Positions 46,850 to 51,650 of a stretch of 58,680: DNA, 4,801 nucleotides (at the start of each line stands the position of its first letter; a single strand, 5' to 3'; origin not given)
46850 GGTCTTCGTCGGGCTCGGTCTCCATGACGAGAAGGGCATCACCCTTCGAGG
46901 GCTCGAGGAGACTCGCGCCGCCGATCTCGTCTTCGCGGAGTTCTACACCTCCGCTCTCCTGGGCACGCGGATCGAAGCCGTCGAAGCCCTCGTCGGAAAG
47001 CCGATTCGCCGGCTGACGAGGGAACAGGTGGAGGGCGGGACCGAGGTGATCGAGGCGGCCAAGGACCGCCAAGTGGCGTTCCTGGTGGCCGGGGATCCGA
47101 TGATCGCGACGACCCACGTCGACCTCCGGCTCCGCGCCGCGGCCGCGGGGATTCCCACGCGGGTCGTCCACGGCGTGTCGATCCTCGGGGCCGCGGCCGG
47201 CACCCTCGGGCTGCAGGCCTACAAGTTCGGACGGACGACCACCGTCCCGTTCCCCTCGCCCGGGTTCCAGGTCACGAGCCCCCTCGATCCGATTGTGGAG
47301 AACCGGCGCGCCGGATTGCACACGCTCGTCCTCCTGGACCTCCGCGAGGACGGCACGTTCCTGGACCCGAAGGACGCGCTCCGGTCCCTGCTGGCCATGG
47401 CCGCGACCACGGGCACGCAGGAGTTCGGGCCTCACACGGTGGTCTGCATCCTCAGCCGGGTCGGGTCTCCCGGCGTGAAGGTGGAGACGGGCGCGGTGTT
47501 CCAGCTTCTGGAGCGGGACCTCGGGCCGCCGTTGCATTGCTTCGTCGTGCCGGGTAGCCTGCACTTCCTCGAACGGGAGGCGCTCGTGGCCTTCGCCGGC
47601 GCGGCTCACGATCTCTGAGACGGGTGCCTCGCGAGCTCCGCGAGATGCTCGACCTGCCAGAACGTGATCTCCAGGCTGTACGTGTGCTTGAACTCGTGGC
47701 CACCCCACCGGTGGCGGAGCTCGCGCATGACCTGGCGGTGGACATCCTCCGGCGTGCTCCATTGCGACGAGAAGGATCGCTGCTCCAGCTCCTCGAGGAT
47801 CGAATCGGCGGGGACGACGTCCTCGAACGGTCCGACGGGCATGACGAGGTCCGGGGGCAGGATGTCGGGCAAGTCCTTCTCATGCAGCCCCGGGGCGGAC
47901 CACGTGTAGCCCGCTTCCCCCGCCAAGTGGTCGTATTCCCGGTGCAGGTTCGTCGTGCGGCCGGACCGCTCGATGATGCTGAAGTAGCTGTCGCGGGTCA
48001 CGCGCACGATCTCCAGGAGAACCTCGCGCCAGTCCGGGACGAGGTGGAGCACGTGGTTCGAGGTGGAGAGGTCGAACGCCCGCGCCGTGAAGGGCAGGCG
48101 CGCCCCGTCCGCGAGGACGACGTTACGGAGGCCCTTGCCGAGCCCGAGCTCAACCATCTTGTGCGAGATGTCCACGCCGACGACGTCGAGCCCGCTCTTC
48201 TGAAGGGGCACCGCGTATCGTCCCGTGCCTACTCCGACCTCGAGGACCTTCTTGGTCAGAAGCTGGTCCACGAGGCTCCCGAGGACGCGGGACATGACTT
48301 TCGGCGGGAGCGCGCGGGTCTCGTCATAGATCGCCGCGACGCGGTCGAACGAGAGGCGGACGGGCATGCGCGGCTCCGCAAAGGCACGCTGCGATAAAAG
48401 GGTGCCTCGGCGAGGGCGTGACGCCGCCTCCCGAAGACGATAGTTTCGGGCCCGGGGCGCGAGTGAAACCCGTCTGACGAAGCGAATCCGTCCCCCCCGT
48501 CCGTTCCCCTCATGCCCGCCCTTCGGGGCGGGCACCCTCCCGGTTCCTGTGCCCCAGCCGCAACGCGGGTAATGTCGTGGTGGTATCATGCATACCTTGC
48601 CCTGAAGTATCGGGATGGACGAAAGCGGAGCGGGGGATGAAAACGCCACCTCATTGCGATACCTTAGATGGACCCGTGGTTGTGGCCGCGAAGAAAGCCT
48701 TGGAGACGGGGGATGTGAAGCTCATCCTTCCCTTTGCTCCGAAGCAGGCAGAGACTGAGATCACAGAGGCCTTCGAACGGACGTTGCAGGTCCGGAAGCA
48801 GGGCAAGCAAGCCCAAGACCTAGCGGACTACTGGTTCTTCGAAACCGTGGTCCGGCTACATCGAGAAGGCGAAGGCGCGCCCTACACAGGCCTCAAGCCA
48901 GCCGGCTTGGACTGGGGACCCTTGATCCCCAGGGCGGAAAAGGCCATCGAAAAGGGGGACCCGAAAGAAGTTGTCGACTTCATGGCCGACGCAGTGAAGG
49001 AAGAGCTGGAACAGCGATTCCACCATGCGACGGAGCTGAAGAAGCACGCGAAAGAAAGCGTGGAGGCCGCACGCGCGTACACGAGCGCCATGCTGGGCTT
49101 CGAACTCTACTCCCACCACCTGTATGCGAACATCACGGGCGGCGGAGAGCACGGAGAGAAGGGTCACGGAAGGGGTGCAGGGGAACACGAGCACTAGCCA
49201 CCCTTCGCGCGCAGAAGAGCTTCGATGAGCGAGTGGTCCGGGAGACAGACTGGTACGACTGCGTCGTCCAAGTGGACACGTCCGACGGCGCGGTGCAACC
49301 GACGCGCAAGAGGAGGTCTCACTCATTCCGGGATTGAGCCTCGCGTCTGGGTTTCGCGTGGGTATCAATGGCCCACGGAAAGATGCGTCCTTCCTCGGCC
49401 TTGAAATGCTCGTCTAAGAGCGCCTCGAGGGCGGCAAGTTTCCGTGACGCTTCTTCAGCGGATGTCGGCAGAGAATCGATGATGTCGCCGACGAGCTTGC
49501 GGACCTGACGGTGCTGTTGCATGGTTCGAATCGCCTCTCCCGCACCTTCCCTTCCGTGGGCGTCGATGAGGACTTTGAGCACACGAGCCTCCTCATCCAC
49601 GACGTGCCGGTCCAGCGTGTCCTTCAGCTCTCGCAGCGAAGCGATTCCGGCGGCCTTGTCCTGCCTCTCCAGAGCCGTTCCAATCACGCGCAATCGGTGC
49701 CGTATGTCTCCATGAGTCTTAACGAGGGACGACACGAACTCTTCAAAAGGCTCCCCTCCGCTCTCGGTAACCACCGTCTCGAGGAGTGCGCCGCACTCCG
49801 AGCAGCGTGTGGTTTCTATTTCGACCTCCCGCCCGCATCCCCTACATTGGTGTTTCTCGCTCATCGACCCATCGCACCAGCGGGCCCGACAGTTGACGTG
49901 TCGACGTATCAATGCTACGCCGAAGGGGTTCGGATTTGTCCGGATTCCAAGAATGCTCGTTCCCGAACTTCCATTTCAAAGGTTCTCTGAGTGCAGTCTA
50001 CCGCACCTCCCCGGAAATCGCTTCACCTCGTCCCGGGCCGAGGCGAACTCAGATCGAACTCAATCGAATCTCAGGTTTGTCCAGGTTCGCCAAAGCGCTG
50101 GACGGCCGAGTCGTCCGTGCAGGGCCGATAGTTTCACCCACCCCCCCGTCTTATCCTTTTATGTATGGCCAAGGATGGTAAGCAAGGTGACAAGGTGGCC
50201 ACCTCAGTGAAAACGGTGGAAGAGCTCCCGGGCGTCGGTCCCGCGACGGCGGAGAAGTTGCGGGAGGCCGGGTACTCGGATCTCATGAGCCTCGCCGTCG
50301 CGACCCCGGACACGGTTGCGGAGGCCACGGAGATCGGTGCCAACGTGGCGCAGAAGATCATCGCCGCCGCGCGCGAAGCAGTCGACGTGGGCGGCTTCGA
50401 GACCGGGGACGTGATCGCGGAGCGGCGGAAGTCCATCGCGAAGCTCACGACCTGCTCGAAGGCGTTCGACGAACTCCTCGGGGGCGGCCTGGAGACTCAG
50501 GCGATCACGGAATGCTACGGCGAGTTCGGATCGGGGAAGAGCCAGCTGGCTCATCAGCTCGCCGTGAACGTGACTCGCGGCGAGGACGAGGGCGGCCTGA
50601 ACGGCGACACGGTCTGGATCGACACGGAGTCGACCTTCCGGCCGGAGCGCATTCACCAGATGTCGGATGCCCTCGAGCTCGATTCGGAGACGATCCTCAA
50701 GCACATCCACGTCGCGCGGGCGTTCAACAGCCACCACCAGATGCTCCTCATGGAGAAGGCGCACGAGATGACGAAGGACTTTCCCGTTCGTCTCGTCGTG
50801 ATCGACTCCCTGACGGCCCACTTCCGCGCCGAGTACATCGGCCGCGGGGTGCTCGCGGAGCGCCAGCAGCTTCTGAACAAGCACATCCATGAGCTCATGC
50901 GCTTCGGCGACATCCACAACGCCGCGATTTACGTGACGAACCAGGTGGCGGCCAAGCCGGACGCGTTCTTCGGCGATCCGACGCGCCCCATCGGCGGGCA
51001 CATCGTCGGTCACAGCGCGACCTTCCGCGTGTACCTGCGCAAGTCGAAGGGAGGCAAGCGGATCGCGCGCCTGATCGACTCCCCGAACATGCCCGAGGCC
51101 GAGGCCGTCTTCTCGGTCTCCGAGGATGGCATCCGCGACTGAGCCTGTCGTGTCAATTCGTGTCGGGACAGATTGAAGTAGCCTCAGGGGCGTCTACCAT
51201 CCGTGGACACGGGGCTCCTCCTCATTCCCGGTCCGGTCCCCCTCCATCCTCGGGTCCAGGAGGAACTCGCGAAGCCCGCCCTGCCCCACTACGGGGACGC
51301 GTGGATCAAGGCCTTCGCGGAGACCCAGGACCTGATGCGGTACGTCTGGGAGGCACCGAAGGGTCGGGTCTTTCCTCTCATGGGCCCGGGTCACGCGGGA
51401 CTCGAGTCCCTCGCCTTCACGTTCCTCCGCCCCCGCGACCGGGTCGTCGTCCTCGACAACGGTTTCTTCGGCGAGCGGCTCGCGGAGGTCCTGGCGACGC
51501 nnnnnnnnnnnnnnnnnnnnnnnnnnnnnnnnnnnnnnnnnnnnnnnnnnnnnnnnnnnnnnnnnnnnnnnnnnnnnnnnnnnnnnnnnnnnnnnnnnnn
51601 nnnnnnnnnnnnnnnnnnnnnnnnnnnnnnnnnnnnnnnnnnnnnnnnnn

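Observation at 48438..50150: Compositionally foreign two-gene islet inserted just upstream of radA, bracketed by two colinear repeated 10-mers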

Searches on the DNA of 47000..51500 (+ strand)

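Call 9: search_rna_families(source=window, start=47000, end=51500, threshold=evalue, max_evalue=1)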
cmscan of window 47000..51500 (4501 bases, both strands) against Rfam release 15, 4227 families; matches with E-value up to 1: 0.
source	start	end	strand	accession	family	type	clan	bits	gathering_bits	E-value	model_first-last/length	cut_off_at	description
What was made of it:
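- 48448..48636 (+): Conserved DUF6448 5' region. It includes the hairpin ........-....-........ (48514-48533), a near-palindrome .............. (~48582-48595), and a proximal TATA-like box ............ (48602-48613). No Rfam match (call 9).
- On Known riboswitch or cis-regulatory RNA (Rfam): No match at E up to 1 in 47000-51500 on either strand (call 9).
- No Rfam family matches at E up to 1 (call 9).
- Tried and rejected: A scan of 47000-51500 at E up to 1 found nothing (call 9).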

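Call 70: search_dna_similar(query=window:48438-50135:+, collection=plasmids, mode=distant, max_rows=8)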
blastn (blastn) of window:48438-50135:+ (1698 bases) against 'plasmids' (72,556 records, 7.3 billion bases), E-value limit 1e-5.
No match.

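Call 71: search_dna_similar(query=window:48438-50135:+, collection=phages, mode=distant, max_rows=8)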
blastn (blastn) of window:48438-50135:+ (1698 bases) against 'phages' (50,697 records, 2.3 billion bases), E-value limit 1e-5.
No match.
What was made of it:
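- No similarity to plasmids or phages (calls 70, 71).
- Tried and rejected: A blastn search with the whole islet found no match (calls 70, 71).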

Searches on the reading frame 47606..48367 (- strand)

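Call 5: search_protein_families(library=pfam, proteins=[window:47606-48367:-], max_evalue=0.01)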
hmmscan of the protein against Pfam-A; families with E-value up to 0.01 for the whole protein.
window:47606-48367:- (253 aa): 7 families
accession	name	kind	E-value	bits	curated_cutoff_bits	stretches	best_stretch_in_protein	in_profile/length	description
PF08241.18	Methyltransf_11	-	1.8e-18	67.4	21.2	1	42-125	1-88/95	Methyltransferase domain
PF13649.12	Methyltransf_25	-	1e-14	55.4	27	1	41-125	1-94/97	Methyltransferase domain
PF13489.12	Methyltransf_23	-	1.1e-10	41.9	27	1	31-125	11-109/164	Methyltransferase domain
PF08242.18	Methyltransf_12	-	5.9e-10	40.2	30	1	42-125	1-93/98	Methyltransferase domain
PF13847.12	Methyltransf_31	-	2.1e-08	34.4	27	1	39-135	5-113/145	Methyltransferase domain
PF01209.24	Ubie_methyltran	-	6.8e-07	29.3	20.1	1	33-138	43-158/233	ubiE/COQ5 methyltransferase family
PF07021.18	MetW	-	0.0011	19.1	21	1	39-127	15-105/193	Methionine biosynthesis protein MetW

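Call 72: search_protein_families(library=ncbifam, proteins=[window:47606-48367:-], max_evalue=0.01)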
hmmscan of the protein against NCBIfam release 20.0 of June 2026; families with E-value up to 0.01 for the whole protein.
window:47606-48367:- (253 aa): 33 families (the best 25 are shown)
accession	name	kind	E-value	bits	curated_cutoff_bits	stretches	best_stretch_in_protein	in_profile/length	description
NF001241.0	PRK00216.1-2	equivalog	5.7e-14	52.3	327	1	6-127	16-142/231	demethylmenaquinone methyltransferase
TIGR01934.1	MenG_MenH_UbiE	subfamily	6.5e-12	45.2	158.35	1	7-141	5-151/223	ubiquinone/menaquinone biosynthesis methyltransferase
NF045667.1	MTase_DVU1556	equivalog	6.8e-12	45.3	155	1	38-126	23-113/213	DVU_1556 family methyltransferase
TIGR02072.1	BioC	equivalog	8.3e-10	38.9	184.95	1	6-125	1-125/244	malonyl-ACP O-methyltransferase BioC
NF045882.1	PLipidMtase_Leg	equivalog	1.1e-09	38.4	390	1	39-127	44-138/207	phospholipid N-methyltransferase PmtA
NF007610.0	PRK10258.1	equivalog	1.2e-09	37.9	342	1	6-126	12-132/251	malonyl-ACP O-methyltransferase BioC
NF004452.0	PRK05785.1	equivalog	2.6e-08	33.6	207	1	38-128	52-141/228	hypothetical protein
NF041820.1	daptide_MTase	equivalog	5.5e-08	32.6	175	1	31-74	31-73/243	daptide-type RiPP biosynthesis methyltransferase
NF001243.0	PRK00216.1-4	equivalog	6.6e-08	32.2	235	1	38-127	48-146/237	demethylmenaquinone methyltransferase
TIGR02021.1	BchM-ChlM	equivalog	6.9e-08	32.2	158.9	1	9-74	25-91/218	magnesium protoporphyrin IX methyltransferase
NF001244.0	PRK00216.1-5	equivalog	1.1e-07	31.4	216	1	7-141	14-163/236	bifunctional demethylmenaquinone methyltransferase/2-methoxy-6-polyprenyl-1,4-benzoquinol methylase UbiE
NF043040.1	corrin_prot_MT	hypoth_equivalog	2.2e-07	30.5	180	1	36-73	38-77/216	corrinoid protein-associated methyltransferase CpaM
NF040539.1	AST_met_ArsM_2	exception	2.3e-07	31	240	1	31-124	50-155/262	putative arsinothricin biosynthesis methyltransferase ArsM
TIGR02752.1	MenG_heptapren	equivalog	2.8e-07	30.3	419.85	1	38-126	46-143/231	demethylmenaquinone methyltransferase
NF011529.0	PRK14968.1-3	equivalog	5.8e-06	25.9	162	1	37-75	34-72/198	putative methyltransferase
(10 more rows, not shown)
